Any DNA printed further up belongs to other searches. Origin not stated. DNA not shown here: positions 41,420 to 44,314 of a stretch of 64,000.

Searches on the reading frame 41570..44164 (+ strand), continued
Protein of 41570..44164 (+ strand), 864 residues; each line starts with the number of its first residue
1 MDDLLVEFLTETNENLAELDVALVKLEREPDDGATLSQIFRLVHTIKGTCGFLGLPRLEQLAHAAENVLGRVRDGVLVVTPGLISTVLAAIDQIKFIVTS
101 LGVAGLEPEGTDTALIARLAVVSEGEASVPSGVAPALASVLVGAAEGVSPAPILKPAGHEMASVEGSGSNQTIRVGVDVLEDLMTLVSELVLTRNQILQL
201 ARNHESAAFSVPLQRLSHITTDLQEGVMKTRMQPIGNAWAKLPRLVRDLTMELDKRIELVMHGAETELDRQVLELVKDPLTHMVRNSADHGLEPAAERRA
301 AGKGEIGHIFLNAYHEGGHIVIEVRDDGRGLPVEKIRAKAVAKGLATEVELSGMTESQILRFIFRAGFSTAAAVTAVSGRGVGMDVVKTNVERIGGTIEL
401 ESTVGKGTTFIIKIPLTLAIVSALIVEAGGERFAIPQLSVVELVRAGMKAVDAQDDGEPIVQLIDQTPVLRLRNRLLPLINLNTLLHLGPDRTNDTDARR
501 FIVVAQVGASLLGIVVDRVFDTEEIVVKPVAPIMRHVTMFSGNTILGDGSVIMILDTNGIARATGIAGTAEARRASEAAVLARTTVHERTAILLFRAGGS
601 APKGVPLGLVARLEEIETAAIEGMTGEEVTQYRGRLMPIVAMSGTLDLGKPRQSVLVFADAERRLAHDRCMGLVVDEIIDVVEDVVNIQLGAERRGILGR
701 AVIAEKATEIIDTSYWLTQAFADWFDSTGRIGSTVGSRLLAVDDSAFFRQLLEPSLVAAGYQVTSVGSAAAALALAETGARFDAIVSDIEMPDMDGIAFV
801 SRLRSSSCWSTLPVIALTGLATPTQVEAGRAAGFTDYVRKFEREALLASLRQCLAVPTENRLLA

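Call 89: find_homologous_proteins(query=L090:4171-4851:+, max_evalue=0.00001)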
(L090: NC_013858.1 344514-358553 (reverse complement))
Query L090:4171-4851:+ (226 aa): 385 proteins with E <= 0.00001 among 8000 candidates; the best 120 are listed.
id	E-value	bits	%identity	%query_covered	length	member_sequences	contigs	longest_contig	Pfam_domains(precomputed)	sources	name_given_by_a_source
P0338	5.4e-140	482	100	100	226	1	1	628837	PF10090.16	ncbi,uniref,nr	ncbi:hypothetical protein AZL_d03060 (plasmid) [Azospirillum sp. B510]|uniref:histidine phosphotrans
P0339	1.4e-124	432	90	100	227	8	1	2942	PF10090.16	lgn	-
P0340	3.0e-124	431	88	100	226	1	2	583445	PF10090.16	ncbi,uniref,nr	ncbi:hypothetical protein TSH100_11485 [Azospirillum sp. TSH100]|uniref:histidine phosphotransferase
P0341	5.3e-123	427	89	100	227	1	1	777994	PF10090.16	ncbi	ncbi:histidine phosphotransferase family protein [Azospirillum endophyticum]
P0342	5.8e-123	427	87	100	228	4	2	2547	PF10090.16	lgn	-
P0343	1.8e-121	422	85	100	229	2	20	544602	PF10090.16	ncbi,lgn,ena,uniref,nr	ncbi:histidine phosphotransferase family protein [Azospirillum ramasamyi]|uniref:Histidine phosphotr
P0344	5.2e-121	420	86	100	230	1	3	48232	PF10090.16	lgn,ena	-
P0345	6.5e-121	420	85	100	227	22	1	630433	PF10090.16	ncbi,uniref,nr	ncbi:hypothetical protein A6A40_24600 (plasmid) [Azospirillum humicireducens]|uniref:Histidine phosp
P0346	2.2e-120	418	85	100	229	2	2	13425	PF10090.16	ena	-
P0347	2.8e-120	418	86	100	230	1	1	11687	PF10090.16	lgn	-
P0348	1.7e-119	415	85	100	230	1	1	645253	PF10090.16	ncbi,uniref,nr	ncbi:histidine phosphotransferase family protein [Azospirillum lipoferum]|uniref:Histidine phosphotr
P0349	1.7e-119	415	83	100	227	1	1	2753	PF10090.16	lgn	-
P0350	1.8e-119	415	85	100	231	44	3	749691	PF10090.16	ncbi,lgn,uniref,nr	ncbi:hypothetical protein FZ983_07650 [Azospirillum sp. B21]|uniref:histidine phosphotransferase fam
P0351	9.5e-118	410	84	100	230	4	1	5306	PF10090.16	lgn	-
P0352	1.1e-111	390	83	100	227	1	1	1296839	PF10090.16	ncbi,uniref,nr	ncbi:histidine phosphotransferase family protein [Azospirillum sp. TSO35-2]|uniref:histidine phospho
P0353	2.8e-107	375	84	93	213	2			PF10090.16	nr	nr:histidine phosphotransferase family protein [Azospirillum picis]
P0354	1.4e-105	370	76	96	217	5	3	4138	PF10090.16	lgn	-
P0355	1.4e-104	367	79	96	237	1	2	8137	PF10090.16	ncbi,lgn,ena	-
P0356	7.9e-104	364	77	96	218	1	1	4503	PF10090.16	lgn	-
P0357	6.8e-102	358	75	96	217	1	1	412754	PF10090.16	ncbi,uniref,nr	ncbi:histidine phosphotransferase ChpT [Azospirillum agricola]|uniref:histidine phosphotransferase f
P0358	1.8e-101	356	75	96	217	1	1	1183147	PF10090.16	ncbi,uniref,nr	ncbi:histidine phosphotransferase family protein [Azospirillum agricola]|uniref:histidine phosphotra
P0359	1.1e-99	351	73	96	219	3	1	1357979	PF10090.16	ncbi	ncbi:histidine phosphotransferase family protein [Azospirillum doebereinerae]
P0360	3.0e-97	343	74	96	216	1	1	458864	PF10090.16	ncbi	-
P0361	2.0e-93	330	72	96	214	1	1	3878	PF10090.16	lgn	-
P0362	1.4e-91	324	70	96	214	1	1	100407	PF10090.16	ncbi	ncbi:histidine phosphotransferase family protein [Azospirillum sp. sgz302134]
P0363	1.8e-91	324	70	96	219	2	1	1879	PF10090.16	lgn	-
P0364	2.3e-91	323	68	96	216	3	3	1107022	PF10090.16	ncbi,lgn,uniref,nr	ncbi:histidine phosphotransferase family protein [Azospirillum rugosum]|uniref:Histidine phosphotran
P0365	6.2e-91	322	69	96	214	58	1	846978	PF10090.16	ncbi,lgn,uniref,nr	ncbi:histidine phosphotransferase ChpT [Azospirillum brasilense]|uniref:Histidine phosphotransferase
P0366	1.5e-90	321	68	96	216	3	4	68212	PF10090.16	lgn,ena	-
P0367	1.8e-90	321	68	96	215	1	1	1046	PF10090.16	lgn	-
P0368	2.0e-90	320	69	96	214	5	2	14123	PF10090.16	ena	-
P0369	3.2e-90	320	68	96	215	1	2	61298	PF10090.16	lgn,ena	-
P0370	6.8e-89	315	69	96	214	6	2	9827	PF10090.16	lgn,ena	-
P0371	1.4e-87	311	67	96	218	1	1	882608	PF10090.16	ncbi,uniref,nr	ncbi:histidine phosphotransferase family protein [Azospirillum thermophilum]|uniref:Histidine phosph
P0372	1.7e-87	311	67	96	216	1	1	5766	PF10090.16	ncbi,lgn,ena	-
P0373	3.5e-87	310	66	100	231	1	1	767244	PF10090.16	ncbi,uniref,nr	ncbi:hypothetical protein D3877_22205 [Azospirillum cavernae]|uniref:Histidine phosphotransferase Ch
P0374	8.2e-87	309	65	100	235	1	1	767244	PF10090.16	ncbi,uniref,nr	ncbi:histidine phosphotransferase family protein [Azospirillum cavernae]|uniref:histidine phosphotra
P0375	3.7e-85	303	66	96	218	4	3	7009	PF10090.16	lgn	-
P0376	6.8e-85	302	66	96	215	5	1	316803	PF10090.16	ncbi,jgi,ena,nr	ncbi:MAG TPA: histidine phosphotransferase family protein [Azospirillum sp.]|nr:histidine phosphotra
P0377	7.5e-84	299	66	96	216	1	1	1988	PF10090.16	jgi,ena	-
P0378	1.9e-83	298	65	96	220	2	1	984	PF10090.16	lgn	-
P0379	1.7e-82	294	65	96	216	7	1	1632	PF10090.16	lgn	-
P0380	2.1e-82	294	65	96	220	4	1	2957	PF10090.16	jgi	jgi:histidine phosphotransferase ChpT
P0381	2.6e-82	294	65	96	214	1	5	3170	PF10090.16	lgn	-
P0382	3.7e-82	293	64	100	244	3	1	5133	PF10090.16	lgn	-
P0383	4.5e-82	293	67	96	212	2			PF10090.16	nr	nr:histidine phosphotransferase family protein [Azospirillum sp. SYSU D00513]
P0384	7.3e-82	292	64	96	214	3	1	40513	PF10090.16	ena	-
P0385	7.3e-82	292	65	96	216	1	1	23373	PF10090.16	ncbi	-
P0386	7.7e-82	292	64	98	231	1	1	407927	PF10090.16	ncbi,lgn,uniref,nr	ncbi:histidine phosphotransferase family protein [Azospirillum sp.]|uniref:histidine phosphotransfer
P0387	9.0e-81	289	64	96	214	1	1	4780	PF10090.16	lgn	-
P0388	1.3e-80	288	63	98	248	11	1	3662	PF10090.16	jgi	jgi:histidine phosphotransferase ChpT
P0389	2.2e-80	287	65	92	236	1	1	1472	PF10090.16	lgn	-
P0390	3.7e-80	287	63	96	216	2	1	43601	PF10090.16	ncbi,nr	ncbi:MAG TPA: histidine phosphotransferase family protein [Azospirillum sp.]|nr:histidine phosphotra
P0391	1.1e-79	285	64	96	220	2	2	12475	PF10090.16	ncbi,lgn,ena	-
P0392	1.2e-79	285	63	98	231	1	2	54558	PF10090.16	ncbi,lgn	-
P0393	2.4e-79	284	61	96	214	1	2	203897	PF10090.16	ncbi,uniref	ncbi:histidine phosphotransferase family protein [Azospirillum sp. ST 5-10]|uniref:histidine phospho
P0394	5.4e-79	283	61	96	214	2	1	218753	PF10090.16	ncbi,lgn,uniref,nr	ncbi:histidine phosphotransferase family protein [Azospirillum halopraeferens]|uniref:histidine phos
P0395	9.2e-79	282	62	96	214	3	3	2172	PF10090.16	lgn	-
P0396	9.8e-79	282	63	96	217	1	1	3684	PF10090.16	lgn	-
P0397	4.8e-78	280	63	96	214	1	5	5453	PF10090.16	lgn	-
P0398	1.2e-77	279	63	96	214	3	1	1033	PF10090.16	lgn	-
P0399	1.7e-77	278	61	96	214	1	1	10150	PF10090.16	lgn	-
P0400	2.7e-77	277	61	96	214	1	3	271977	PF10090.16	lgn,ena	-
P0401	1.1e-76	275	61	96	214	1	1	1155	PF10090.16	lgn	-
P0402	1.4e-76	275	61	98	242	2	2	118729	PF10090.16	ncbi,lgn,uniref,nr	ncbi:histidine phosphotransferase family protein [Azospirillum griseum]|uniref:histidine phosphotran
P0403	3.9e-75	270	63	96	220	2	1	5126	PF10090.16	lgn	-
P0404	7.5e-75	269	61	96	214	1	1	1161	PF10090.16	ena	-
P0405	9.7e-75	269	63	96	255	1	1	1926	PF10090.16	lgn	-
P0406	1.8e-74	268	61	96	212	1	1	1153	PF10090.16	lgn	-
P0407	4.5e-74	267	61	98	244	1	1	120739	PF10090.16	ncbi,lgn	-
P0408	6.4e-72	260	60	96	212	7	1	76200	PF10090.16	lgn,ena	-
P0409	1.4e-71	259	59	96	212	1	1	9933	PF10090.16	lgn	-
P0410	2.1e-71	258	59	96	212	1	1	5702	PF10090.16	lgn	-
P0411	1.8e-68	249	57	96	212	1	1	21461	PF10090.16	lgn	-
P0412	3.8e-67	244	56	96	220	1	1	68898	PF10090.16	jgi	jgi:histidine phosphotransferase ChpT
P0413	8.9e-67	243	55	96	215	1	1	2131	PF10090.16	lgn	-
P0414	8.7e-64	233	56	96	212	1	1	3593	PF10090.16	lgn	-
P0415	1.2e-63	233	55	96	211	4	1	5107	PF10090.16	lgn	-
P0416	1.4e-63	233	52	96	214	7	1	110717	PF10090.16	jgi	jgi:histidine phosphotransferase ChpT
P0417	3.8e-63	231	55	96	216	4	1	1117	PF10090.16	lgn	-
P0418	4.5e-63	231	57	96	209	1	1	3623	PF10090.16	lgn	-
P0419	9.4e-62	227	54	96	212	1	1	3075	PF10090.16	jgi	jgi:histidine phosphotransferase ChpT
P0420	1.8e-58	216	54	96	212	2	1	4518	PF10090.16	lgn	-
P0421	1.4e-56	210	56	89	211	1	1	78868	PF10090.16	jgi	jgi:histidine phosphotransferase ChpT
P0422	7.1e-54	201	57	81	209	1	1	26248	PF10090.16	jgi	-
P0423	1.1e-53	200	50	96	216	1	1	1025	PF10090.16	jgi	-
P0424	3.1e-52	195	52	96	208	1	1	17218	PF10090.16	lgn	-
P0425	1.7e-50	190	46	100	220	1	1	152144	PF10090.16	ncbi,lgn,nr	ncbi:MAG: hypothetical protein GC191_11635 [Azospirillum sp.]|nr:hypothetical protein [Azospirillum 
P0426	4.8e-46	175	46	96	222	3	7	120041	PF10090.16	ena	-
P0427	2.2e-45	173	48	88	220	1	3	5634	PF10090.16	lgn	-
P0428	3.8e-45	172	49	88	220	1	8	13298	PF10090.16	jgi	-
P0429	5.9e-45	172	48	88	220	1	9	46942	PF10090.16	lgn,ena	-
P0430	9.1e-45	171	45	94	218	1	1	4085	PF10090.16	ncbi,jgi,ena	jgi:histidine phosphotransferase ChpT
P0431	8.9e-44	168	46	95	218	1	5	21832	PF10090.16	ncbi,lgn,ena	-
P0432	1.1e-43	168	48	88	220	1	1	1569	PF10090.16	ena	-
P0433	1.1e-43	168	48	95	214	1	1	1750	PF10090.16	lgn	-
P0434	1.4e-42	164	47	95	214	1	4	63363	PF10090.16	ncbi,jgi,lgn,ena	-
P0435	4.0e-42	162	44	94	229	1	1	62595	PF10090.16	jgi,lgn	-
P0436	7.9e-42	161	45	100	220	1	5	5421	PF10090.16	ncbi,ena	-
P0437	9.1e-42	161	46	96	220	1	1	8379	PF10090.16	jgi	jgi:histidine phosphotransferase ChpT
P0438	8.9e-40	155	42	95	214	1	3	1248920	PF10090.16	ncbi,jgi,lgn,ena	-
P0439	2.4e-39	153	47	88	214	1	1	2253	PF10090.16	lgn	-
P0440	4.5e-38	149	44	96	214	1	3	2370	PF10090.16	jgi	-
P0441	1.3e-37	148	44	96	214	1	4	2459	PF10090.16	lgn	-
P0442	3.4e-35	140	44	93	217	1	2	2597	PF10090.16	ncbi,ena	-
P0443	1.9e-33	134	44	87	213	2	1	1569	PF10090.16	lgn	-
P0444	3.6e-33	133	45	84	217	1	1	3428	PF10090.16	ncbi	-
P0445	1.9e-32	131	39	95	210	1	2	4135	PF10090.16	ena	-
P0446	6.3e-31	126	41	92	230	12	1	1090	PF10090.16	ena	-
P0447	4.2e-30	123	43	88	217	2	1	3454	PF10090.16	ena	-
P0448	2.7e-29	121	41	96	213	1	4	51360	PF10090.16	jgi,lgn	-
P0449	3.2e-29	120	41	94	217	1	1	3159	PF10090.16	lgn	-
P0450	4.5e-29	120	41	95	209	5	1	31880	PF10090.16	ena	-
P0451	5.0e-29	120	40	88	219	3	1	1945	PF10090.16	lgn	-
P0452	6.3e-29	119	42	86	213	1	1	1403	PF10090.16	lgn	-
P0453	6.5e-29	119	41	89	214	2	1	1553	PF10090.16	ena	-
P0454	1.4e-28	118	42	92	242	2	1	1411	PF10090.16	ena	-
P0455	1.5e-28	118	43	88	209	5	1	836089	PF10090.16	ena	-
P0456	3.0e-28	117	43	86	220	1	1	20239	PF10090.16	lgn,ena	-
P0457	1.6e-27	115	39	88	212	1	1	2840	PF10090.16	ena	-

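Call 90: find_encoding_contigs(protein=P0438, flank=9000, max_places=1)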
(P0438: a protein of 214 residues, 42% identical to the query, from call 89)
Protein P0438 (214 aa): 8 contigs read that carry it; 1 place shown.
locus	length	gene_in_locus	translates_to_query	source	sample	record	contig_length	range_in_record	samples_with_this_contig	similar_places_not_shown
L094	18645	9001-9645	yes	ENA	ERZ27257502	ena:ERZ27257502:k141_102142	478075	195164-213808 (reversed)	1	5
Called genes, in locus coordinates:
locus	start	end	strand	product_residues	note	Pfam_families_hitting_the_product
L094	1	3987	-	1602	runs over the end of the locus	PF21075:GDH_ACT1, PF21073:GDH_HM1, PF21076:GDH_ACT2, PF21079:GDH_HM2, PF21077:GDH_ACT3, PF21078:GDH_HM3, PF05088:Bac_GDH_CD, PF21074:GDH_C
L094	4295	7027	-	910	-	-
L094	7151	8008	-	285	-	PF00535:Glycos_transf_2, PF13641:Glyco_tranf_2_3, PF13632:Glyco_trans_2_3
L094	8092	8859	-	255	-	PF20143:NAD_kinase_C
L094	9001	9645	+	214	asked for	PF10090:HPTransfase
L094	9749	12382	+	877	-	PF01627:Hpt, PF02895:H-kinase_dim, PF02518:HATPase_c, PF01584:CheW, PF00072:Response_reg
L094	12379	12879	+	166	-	PF01584:CheW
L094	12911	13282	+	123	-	PF00072:Response_reg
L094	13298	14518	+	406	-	PF00072:Response_reg, PF01339:CheB_methylest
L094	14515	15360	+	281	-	PF03705:CheR_N, PF01739:CheR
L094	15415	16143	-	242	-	PF00072:Response_reg, PF00486:Trans_reg_C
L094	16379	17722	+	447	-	PF00006:ATP-synt_ab, PF18269:T3SS_ATPase_C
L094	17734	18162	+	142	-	PF02050:FliJ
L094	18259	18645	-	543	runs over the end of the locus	-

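Call 91: find_encoding_contigs(protein=P0455, flank=9000, max_places=1)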
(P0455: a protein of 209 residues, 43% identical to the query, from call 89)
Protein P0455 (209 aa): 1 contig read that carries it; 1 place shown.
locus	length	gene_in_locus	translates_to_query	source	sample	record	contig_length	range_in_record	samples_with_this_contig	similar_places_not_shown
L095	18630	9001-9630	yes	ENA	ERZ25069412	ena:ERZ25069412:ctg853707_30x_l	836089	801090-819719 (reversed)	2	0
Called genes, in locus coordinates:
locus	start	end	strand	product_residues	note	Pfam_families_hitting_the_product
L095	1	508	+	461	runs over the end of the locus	PF00072:Response_reg, PF00158:Sigma54_activat, PF14532:Sigma54_activ_2, PF25601:AAA_lid_14, PF02954:HTH_8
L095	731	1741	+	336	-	PF16868:NMT1_3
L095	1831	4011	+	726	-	PF06808:DctM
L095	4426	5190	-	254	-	PF00384:Molybdopterin, PF01568:Molydop_binding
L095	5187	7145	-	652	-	PF13510:Fer2_4, PF12838:Fer4_7, PF13183:Fer4_8 (weak), PF13187:Fer4_9 (weak), PF14697:Fer4_21 (weak), PF22117:Fer4_Nqo3, PF04879:Molybdop_Fe4S4, PF00384:Molybdopterin, +2 more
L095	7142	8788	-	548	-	PF01257:2Fe-2S_thioredx, PF01512:Complex1_51K, PF10531:SLBB, PF10589:NADH_4Fe-4S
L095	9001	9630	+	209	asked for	PF10090:HPTransfase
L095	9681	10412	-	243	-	PF00072:Response_reg, PF00486:Trans_reg_C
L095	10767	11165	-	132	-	PF07378:FlbT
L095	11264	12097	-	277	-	PF00669:Flagellin_N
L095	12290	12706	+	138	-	PF21157:DksA_N, PF01258:zf-dskA_traR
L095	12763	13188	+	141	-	PF02675:AdoMet_dc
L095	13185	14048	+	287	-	PF17284:Spermine_synt_N, PF01564:Spermine_synth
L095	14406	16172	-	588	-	PF12838:Fer4_7, PF13484:Fer4_16 (weak), PF20380:DUF6675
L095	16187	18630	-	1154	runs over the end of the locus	PF00289:Biotin_carb_N, PF02222:ATP-grasp, PF02786:CPSase_L_D2, PF02785:Biotin_carb_C, PF00682:HMGL-like, PF02436:PYC_OADA, PF00364:Biotin_lipoyl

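Call 92: find_encoding_contigs(protein=P0426, flank=9000, max_places=1)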
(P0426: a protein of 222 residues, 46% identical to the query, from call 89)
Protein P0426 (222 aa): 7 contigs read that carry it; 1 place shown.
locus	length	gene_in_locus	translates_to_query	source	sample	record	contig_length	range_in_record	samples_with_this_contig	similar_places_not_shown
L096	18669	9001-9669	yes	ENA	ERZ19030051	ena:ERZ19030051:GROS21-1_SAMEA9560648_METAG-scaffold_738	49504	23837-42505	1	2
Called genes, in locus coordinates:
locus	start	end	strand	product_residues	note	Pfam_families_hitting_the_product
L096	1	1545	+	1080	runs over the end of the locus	PF25596:CPSase_L_D1, PF02786:CPSase_L_D2, PF02787:CPSase_L_D3, PF25596:CPSase_L_D1, PF02222:ATP-grasp, PF02786:CPSase_L_D2, PF15632:ATPgrasp_Ter, PF02142:MGS, +3 more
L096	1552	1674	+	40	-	-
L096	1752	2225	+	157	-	PF03449:GreA_GreB_N, PF01272:GreA_GreB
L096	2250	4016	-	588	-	PF08448:PAS_4 (faint), PF00990:GGDEF, PF00563:EAL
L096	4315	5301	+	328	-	-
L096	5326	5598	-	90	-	-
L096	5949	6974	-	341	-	PF00348:polyprenyl_synt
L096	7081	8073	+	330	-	PF09413:DUF2007, PF02475:TRM5-TYW2_MTfase (weak), PF05175:MTS, PF13847:Methyltransf_31 (weak), PF08241:Methyltransf_11 (faint), PF13649:Methyltransf_25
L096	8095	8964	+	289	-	PF25145:NfeD1b_N, PF01972:SDH_protease (weak), PF01343:Peptidase_S49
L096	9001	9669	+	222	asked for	PF10090:HPTransfase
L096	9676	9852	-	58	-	-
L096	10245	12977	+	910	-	PF01627:Hpt, PF02895:H-kinase_dim, PF02518:HATPase_c, PF01584:CheW, PF00072:Response_reg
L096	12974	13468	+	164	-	PF01584:CheW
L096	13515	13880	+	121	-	PF00072:Response_reg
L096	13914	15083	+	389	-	PF00072:Response_reg, PF01339:CheB_methylest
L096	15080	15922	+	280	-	PF03705:CheR_N, PF01739:CheR, PF13649:Methyltransf_25 (faint), PF13847:Methyltransf_31 (faint), PF08241:Methyltransf_11 (faint), PF08242:Methyltransf_12 (faint)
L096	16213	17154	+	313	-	PF01145:Band_7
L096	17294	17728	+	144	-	PF01957:NfeD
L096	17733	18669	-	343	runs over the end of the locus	PF08331:QueG_DUF1730, PF13484:Fer4_16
